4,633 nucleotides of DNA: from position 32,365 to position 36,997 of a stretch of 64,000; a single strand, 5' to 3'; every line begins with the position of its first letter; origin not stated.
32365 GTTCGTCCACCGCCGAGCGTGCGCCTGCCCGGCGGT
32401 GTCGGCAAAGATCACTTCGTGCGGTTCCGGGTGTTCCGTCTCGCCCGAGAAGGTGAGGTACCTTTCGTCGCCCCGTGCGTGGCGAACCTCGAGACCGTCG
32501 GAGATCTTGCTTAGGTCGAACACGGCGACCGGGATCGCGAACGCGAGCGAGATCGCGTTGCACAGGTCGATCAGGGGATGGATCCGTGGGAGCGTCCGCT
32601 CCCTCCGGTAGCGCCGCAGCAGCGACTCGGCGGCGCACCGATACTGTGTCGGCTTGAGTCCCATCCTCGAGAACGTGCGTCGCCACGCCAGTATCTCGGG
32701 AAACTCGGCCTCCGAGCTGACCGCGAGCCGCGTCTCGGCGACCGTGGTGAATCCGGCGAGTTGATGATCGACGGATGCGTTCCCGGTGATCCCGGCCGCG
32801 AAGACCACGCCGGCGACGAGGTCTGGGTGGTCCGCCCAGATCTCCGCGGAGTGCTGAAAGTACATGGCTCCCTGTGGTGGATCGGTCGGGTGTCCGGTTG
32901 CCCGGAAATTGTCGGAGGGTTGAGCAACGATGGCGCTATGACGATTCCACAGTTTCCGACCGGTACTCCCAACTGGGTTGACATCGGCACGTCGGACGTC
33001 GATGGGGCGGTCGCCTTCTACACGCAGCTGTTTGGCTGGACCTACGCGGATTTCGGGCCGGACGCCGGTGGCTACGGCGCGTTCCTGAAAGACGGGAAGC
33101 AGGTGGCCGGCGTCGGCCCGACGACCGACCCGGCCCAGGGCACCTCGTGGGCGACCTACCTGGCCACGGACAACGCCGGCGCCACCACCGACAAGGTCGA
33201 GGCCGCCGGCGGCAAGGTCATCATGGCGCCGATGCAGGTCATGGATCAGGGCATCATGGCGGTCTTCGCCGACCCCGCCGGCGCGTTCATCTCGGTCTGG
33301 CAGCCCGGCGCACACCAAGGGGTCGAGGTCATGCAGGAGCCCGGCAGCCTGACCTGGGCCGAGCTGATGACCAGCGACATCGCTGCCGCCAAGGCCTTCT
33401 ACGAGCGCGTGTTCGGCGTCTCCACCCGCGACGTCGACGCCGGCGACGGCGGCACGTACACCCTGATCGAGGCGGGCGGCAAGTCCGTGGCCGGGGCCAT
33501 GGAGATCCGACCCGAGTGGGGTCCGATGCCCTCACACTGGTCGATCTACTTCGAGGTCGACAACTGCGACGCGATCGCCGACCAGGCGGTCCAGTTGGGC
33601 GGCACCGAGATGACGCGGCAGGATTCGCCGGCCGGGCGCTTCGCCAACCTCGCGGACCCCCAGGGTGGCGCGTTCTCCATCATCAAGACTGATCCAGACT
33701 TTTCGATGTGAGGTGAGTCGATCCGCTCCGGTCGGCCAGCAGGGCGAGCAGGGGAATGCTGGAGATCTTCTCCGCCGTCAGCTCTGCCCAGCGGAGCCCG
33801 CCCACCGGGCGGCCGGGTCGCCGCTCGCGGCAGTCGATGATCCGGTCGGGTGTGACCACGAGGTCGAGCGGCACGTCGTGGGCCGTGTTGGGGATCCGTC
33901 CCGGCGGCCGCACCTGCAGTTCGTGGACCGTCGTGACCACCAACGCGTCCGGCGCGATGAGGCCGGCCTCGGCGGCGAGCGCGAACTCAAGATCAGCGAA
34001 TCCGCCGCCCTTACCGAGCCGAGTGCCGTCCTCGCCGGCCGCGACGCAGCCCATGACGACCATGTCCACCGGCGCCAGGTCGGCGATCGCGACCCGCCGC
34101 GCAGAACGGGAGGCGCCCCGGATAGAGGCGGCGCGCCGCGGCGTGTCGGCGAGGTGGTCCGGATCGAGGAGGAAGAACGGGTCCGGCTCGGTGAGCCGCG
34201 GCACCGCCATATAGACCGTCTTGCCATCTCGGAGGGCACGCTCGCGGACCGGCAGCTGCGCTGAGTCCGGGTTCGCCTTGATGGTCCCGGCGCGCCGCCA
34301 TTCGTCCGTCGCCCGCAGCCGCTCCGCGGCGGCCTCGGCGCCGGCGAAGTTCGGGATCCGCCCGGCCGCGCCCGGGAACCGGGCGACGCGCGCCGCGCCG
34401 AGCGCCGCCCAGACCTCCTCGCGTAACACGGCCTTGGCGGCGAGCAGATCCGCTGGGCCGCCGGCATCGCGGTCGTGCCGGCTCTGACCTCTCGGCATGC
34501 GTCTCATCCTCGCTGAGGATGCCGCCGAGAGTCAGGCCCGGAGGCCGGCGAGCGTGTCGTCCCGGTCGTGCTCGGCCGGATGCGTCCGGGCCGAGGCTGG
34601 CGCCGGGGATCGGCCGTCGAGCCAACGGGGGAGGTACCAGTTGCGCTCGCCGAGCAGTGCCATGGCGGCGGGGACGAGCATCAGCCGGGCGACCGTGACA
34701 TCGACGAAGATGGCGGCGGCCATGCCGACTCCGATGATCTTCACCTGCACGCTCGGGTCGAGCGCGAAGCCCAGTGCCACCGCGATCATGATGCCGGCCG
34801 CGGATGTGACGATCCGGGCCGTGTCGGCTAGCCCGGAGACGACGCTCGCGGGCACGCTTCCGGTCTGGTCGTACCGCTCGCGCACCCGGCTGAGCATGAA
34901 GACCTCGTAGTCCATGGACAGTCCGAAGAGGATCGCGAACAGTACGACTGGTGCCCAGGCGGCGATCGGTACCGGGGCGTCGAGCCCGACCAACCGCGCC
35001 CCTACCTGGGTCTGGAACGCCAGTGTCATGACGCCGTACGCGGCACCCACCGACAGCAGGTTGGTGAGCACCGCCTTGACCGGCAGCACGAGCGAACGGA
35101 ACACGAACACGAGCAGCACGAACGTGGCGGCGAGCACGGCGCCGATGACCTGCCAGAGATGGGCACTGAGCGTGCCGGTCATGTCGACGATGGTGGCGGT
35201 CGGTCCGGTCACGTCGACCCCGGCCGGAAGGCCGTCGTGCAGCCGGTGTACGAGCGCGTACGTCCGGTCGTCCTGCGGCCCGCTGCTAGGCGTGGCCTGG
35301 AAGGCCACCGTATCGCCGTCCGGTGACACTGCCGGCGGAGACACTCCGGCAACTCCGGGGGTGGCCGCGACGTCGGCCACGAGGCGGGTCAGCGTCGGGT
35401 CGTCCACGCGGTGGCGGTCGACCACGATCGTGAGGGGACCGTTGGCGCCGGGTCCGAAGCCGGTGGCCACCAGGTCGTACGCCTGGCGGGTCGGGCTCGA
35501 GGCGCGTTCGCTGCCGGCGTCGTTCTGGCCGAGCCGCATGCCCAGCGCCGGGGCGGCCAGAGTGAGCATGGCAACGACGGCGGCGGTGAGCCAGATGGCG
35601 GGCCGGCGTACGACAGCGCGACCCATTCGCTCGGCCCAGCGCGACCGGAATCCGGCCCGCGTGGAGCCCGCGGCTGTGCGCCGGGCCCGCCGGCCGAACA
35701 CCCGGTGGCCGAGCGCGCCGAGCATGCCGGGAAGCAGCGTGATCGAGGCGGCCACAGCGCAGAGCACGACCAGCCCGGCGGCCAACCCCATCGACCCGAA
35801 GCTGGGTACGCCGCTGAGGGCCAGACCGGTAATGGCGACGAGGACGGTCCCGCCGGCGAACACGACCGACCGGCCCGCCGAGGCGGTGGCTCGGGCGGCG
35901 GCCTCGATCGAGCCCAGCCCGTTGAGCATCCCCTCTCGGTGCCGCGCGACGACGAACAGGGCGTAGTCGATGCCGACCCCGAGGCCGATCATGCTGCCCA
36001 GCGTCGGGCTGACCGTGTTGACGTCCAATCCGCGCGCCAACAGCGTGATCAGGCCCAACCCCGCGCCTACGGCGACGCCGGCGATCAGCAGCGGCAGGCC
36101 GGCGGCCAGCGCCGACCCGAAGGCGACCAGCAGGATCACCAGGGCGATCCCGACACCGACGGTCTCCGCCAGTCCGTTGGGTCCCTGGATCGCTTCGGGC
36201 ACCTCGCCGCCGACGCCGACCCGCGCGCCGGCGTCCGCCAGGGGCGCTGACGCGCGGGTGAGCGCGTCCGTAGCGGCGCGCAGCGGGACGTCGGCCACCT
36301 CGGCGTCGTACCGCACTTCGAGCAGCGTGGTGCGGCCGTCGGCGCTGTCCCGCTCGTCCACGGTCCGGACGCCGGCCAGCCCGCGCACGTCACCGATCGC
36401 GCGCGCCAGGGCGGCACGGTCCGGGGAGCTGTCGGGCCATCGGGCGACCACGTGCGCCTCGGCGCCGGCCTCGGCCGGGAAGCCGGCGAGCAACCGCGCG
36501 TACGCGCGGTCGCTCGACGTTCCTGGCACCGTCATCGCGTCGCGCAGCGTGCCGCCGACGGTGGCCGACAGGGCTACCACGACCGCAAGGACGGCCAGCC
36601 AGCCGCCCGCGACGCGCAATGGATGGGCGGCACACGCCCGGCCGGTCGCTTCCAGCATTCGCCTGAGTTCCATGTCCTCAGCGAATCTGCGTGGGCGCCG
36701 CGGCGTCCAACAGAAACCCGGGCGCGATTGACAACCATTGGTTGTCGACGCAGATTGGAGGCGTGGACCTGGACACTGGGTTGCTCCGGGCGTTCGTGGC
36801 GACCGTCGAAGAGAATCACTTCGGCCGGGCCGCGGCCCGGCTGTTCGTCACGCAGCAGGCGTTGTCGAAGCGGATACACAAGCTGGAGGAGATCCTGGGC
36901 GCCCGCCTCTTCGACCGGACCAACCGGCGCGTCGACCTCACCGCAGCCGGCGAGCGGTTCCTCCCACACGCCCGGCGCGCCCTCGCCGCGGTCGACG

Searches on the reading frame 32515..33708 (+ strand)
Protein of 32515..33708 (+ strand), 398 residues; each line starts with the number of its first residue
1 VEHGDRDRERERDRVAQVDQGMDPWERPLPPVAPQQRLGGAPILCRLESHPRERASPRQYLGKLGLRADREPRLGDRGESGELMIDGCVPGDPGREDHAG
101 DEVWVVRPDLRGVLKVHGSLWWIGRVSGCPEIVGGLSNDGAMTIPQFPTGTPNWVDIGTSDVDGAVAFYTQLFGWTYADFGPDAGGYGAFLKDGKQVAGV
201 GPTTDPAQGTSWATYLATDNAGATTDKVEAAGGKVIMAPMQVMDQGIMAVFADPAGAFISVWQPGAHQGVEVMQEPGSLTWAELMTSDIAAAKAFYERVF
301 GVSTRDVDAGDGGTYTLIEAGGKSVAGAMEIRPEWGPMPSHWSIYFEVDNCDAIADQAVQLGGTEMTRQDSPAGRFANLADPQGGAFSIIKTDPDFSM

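Call 58: search_protein_families(library=pfam, proteins=[window:32515-33708:+], max_evalue=0.00001)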
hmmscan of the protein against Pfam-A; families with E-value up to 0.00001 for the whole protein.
window:32515-33708:+ (398 aa): 3 families
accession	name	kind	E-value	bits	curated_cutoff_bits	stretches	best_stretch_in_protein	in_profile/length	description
PF00903.31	Glyoxalase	-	3.1e-23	82.9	20.6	2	153-259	3-119/121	Glyoxalase/Bleomycin resistance protein/Dioxygenase superfamily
PF18029.7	Glyoxalase_6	-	5.6e-17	62.8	23.6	1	286-390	6-106/106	Glyoxalase-like domain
PF22677.2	Ble-like_N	-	6.3e-09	35.9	24.5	0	279-301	2-24/41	Bleomycin resistance protein-like N-terminal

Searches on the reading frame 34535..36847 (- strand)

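Call 58: search_protein_families(library=pfam, proteins=[window:34535-36847:-], max_evalue=0.00001)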
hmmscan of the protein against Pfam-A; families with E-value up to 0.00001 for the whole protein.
window:34535-36847:- (771 aa): 1 family
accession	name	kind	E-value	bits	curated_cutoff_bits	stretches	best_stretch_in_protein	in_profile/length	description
PF03176.21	MMPL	-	4.7e-68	230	20.5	2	159-417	73-331/333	MMPL family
